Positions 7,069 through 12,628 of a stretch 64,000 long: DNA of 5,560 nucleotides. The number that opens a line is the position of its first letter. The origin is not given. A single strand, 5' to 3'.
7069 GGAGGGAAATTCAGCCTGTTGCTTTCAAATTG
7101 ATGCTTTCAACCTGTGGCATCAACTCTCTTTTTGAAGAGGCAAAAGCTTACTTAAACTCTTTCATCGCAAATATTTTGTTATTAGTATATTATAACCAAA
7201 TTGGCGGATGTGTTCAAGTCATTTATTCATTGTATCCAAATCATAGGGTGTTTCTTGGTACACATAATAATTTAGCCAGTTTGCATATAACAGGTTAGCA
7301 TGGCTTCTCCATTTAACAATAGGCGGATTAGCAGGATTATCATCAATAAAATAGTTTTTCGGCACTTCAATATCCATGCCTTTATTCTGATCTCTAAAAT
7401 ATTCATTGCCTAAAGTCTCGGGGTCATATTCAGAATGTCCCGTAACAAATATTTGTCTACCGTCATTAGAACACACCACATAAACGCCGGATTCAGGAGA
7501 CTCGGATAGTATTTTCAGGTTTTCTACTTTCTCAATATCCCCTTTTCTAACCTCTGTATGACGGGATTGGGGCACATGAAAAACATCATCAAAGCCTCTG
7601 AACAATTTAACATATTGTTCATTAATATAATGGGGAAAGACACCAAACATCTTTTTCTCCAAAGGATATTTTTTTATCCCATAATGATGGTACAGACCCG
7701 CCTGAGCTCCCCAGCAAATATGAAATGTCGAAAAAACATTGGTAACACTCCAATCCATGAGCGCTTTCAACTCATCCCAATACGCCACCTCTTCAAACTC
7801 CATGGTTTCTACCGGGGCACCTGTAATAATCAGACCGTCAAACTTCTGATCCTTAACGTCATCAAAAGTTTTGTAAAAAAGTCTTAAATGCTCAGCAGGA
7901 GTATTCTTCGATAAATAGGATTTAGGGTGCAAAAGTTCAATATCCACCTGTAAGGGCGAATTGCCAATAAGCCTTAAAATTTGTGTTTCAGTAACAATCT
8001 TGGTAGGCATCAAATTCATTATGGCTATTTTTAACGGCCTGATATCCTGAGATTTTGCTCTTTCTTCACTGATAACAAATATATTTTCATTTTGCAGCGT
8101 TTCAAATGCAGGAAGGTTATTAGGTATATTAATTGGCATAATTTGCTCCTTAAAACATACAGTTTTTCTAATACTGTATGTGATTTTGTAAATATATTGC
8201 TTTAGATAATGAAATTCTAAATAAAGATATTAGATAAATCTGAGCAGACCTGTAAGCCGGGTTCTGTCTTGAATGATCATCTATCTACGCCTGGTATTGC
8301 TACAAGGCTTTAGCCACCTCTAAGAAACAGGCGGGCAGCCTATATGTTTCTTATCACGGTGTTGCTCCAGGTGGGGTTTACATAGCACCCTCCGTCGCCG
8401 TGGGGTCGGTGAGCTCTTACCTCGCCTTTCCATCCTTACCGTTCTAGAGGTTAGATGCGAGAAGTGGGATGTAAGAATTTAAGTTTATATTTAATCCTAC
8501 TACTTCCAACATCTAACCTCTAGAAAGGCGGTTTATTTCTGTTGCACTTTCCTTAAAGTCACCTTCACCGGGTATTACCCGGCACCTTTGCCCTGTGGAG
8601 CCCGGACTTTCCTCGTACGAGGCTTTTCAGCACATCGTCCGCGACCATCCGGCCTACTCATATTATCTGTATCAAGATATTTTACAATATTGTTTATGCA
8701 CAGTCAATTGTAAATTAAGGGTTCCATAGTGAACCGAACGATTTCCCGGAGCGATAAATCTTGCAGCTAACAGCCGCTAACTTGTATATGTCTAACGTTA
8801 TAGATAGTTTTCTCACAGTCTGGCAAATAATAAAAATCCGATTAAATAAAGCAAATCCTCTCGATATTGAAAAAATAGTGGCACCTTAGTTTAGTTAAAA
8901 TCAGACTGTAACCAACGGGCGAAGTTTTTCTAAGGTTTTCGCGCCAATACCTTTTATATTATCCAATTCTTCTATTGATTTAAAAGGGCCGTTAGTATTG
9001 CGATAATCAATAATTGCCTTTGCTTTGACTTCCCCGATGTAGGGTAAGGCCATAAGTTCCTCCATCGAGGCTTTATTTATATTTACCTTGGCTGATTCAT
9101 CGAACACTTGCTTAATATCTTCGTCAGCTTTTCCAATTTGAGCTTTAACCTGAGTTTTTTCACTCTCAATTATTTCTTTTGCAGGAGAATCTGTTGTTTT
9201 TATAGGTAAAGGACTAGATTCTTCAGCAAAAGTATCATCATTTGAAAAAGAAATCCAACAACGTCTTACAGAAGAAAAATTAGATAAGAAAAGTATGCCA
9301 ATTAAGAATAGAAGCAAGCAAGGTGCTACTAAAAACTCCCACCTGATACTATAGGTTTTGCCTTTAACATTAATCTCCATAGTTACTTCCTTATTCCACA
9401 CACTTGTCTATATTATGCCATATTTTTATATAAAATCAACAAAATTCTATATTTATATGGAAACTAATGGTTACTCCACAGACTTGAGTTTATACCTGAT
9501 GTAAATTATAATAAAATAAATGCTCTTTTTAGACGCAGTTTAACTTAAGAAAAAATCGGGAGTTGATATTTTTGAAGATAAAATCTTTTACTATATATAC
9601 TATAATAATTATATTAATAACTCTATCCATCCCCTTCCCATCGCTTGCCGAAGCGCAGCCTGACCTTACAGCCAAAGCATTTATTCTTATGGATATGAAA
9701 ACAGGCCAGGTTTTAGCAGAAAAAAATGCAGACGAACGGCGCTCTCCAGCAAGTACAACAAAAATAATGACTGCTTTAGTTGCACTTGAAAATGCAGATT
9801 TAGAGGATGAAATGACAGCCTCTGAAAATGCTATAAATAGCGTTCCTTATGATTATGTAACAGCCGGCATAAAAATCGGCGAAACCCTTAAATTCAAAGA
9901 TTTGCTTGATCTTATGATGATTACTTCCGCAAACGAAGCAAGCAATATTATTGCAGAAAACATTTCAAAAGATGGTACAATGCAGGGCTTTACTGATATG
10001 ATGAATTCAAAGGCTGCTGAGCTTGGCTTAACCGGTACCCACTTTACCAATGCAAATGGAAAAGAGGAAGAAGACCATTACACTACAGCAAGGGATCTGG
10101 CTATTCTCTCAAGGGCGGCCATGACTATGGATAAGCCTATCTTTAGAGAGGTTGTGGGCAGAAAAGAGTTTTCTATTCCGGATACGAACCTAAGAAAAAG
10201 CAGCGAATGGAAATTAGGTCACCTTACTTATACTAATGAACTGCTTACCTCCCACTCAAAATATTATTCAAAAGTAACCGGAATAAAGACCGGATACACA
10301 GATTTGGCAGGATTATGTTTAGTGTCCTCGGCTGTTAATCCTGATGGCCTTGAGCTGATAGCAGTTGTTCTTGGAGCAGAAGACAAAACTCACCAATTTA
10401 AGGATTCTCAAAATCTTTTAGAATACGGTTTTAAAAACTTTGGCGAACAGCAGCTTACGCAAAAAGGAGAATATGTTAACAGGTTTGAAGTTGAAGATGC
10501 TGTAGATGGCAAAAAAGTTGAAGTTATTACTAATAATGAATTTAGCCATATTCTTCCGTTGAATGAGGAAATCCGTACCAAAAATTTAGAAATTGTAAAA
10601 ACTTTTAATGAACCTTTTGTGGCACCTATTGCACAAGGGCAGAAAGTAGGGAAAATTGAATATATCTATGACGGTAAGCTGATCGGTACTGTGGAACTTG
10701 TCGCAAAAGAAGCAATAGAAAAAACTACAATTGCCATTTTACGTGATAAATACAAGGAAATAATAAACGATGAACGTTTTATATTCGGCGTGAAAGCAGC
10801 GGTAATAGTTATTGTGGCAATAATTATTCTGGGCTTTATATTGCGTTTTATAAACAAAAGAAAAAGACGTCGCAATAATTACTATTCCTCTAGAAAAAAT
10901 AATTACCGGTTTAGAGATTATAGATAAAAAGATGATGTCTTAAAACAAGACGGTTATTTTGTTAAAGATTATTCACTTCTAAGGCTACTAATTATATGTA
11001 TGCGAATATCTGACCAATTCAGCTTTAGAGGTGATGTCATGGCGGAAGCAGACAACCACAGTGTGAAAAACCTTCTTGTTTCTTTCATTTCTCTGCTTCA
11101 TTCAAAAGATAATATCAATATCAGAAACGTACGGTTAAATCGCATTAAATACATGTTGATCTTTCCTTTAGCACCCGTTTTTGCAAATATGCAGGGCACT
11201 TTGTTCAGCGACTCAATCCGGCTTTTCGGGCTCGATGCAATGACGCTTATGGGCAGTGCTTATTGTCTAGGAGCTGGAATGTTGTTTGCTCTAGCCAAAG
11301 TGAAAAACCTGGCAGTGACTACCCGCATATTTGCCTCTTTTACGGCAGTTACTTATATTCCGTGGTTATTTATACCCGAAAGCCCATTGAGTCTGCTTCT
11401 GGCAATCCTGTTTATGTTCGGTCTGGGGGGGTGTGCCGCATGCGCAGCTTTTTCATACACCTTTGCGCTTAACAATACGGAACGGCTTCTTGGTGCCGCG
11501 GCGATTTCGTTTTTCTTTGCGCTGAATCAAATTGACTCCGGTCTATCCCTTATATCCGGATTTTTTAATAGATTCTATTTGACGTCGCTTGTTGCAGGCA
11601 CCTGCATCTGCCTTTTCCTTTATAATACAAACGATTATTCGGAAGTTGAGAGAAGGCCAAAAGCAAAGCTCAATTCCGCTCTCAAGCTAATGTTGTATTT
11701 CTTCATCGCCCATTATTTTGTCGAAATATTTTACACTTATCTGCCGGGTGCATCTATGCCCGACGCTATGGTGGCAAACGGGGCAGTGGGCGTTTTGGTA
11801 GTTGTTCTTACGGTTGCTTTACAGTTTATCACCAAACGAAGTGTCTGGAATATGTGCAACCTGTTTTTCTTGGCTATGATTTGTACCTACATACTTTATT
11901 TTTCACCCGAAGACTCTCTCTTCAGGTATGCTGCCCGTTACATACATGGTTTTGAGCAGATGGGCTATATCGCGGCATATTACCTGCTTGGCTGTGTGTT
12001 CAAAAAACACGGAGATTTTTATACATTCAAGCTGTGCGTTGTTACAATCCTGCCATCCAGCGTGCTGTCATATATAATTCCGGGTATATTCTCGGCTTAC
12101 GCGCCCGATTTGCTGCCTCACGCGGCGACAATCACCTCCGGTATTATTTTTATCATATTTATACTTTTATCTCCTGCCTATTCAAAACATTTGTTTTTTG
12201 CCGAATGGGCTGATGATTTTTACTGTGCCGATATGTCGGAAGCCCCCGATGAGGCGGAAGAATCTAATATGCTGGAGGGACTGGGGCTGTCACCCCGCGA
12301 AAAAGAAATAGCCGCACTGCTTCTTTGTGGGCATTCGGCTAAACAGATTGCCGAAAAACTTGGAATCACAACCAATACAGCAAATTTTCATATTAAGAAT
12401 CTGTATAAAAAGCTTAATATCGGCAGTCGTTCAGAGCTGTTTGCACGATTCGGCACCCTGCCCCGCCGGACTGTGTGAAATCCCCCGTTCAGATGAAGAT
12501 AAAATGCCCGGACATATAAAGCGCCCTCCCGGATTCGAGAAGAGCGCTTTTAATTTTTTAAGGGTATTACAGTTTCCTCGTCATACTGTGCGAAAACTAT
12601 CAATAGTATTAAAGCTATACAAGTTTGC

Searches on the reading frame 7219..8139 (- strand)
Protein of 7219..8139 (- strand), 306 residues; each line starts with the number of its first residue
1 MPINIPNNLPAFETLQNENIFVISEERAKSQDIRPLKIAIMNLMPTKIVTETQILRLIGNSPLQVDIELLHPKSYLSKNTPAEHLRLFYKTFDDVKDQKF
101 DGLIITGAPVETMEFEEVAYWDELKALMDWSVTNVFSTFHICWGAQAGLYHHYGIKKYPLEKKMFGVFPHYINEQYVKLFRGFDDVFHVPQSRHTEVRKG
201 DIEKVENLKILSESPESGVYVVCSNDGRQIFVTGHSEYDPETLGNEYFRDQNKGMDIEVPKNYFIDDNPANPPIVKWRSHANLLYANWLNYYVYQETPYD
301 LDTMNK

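Call 7: search_protein_families(library=pfam, proteins=[window:7219-8139:-], max_evalue=0.001)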
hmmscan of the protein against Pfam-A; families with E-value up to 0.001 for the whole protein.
window:7219-8139:- (306 aa): 1 family
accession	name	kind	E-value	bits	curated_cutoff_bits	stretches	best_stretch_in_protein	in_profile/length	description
PF04204.22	HTS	-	5.7e-142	472.5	27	1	2-299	1-298/298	Homoserine O-succinyltransferase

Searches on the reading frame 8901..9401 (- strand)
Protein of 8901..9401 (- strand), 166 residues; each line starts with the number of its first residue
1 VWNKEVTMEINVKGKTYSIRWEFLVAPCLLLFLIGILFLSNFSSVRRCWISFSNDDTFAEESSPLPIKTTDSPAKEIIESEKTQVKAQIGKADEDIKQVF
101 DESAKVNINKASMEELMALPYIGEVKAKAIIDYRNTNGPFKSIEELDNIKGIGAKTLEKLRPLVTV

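Call 7: search_protein_families(library=pfam, proteins=[window:8901-9401:-], max_evalue=0.001)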
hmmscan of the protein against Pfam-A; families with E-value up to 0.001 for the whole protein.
window:8901-9401:- (166 aa): 6 families
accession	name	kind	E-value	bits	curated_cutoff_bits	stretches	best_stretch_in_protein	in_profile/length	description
PF12836.13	HHH_3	-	2.5e-23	82.4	27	1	103-165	3-65/65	Helix-hairpin-helix motif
PF00633.29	HHH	-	2.3e-11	43.4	24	1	107-133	4-30/30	Helix-hairpin-helix motif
PF21687.3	T2SSK_1st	-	2.2e-05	25.5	26.2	1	132-166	70-104/107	Type II secretion system (T2SS), protein K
PF14520.12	HHH_5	-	2.5e-05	25.1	27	0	110-132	31-53/57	Helix-hairpin-helix domain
PF03934.19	T2SSK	-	0.0003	21.5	24.2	1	106-162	1-58/63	Type II secretion system (T2SS), protein K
PF12826.13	HHH_2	-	0.00055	20.5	27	0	107-134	28-55/64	Helix-hairpin-helix motif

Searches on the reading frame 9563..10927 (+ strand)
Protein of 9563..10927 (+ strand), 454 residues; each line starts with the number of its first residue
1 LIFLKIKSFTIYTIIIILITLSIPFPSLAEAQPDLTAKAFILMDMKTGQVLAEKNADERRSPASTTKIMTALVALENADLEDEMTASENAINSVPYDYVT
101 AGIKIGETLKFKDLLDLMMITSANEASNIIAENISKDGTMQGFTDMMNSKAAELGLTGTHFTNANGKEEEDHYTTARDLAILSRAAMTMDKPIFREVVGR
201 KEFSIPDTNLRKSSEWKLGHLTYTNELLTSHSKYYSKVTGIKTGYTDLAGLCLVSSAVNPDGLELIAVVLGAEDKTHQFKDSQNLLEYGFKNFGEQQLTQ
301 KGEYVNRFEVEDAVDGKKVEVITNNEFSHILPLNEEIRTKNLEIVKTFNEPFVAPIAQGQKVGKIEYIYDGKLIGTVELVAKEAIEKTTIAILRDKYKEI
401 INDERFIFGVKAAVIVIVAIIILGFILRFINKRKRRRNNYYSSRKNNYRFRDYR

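Call 7: search_protein_families(library=pfam, proteins=[window:9563-10927:+], max_evalue=0.001)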
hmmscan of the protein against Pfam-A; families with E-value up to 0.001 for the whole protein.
window:9563-10927:+ (454 aa): 5 families
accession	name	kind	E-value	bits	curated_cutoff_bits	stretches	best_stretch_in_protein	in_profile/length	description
PF00768.25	Peptidase_S11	-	8e-53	179.8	27.6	1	29-273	4-238/239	D-alanyl-D-alanine carboxypeptidase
PF07943.18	PBP5_C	-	8.8e-15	55.1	21.2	1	293-387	1-91/91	Penicillin-binding protein 5, C-terminal domain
PF13354.11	Beta-lactamase2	-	1.4e-11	44.6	22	1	41-181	3-141/214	Beta-lactamase enzyme family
PF02113.21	Peptidase_S13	-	3.8e-06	26.4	22.8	1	31-79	10-60/444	D-Ala-D-Ala carboxypeptidase 3 (S13) family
PF00905.27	Transpeptidase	-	1.3e-05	25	22.1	1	39-159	2-139/299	Penicillin binding protein transpeptidase domain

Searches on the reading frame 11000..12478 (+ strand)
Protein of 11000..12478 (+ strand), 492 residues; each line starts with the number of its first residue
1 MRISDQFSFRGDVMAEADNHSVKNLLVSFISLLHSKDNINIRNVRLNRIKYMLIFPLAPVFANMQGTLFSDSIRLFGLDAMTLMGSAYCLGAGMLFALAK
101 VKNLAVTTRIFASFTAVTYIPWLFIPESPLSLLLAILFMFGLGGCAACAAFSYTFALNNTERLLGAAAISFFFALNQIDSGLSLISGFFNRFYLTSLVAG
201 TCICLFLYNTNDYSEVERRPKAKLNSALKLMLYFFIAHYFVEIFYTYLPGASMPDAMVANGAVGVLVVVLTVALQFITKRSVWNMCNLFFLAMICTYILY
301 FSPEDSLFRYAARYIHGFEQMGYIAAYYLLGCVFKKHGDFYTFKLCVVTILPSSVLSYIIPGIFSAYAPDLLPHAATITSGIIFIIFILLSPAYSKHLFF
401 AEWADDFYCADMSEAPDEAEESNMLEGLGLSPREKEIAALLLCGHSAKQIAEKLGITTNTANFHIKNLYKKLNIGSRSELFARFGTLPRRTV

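Call 7: search_protein_families(library=pfam, proteins=[window:11000-12478:+], max_evalue=0.001)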
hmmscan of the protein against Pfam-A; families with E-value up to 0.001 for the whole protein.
window:11000-12478:+ (492 aa): 4 families
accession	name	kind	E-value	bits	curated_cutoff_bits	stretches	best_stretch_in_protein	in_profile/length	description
PF00196.25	GerE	-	1.9e-15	56.6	23.5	1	430-480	3-53/57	Bacterial regulatory proteins, luxR family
PF08281.18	Sigma70_r4_2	-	0.00014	21.9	25.7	1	430-472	11-54/54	Sigma-70, region 4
PF13384.12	HTH_23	-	0.00082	19.6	24.6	0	437-469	10-41/50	Homeodomain-like domain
PF12840.13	HTH_20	-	0.00099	19.5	27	0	444-469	18-43/51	Helix-turn-helix domain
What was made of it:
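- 11000..12478 (+): Convergent neighbour: 492-aa membrane LuxR/GerE one-component regulator with roughly 10-12 hydrophobic segments and a C-terminal HTH. Pfam GerE 1.9e-15 (call 7).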

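Call 49: search_protein_families(library=padloc, proteins=[window:11000-12475:+], max_evalue=0.1)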
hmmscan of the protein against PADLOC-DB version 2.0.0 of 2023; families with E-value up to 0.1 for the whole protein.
window:11000-12475:+ (492 aa): 5 families
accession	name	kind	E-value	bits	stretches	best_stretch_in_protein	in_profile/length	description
PDLC01851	CARF3--CARF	-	0.00028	18.4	1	429-473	209-253/279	-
PDLC01434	CasR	-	0.0014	16.5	1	387-471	95-168/191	"CAS-I,CAS-II,CAS-III,CAS-IV,CAS-V,CAS-VI; associated_signaling"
PDLC01268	CasR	-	0.0022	16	1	423-471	120-164/179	"CAS-I,CAS-II,CAS-III,CAS-IV,CAS-V,CAS-VI; associated_signaling"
PDLC01855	CARF3--CARF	-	0.011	13.4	1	430-471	218-259/288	-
PDLC01853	CARF3--CARF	-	0.056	11.1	1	429-474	135-184/209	-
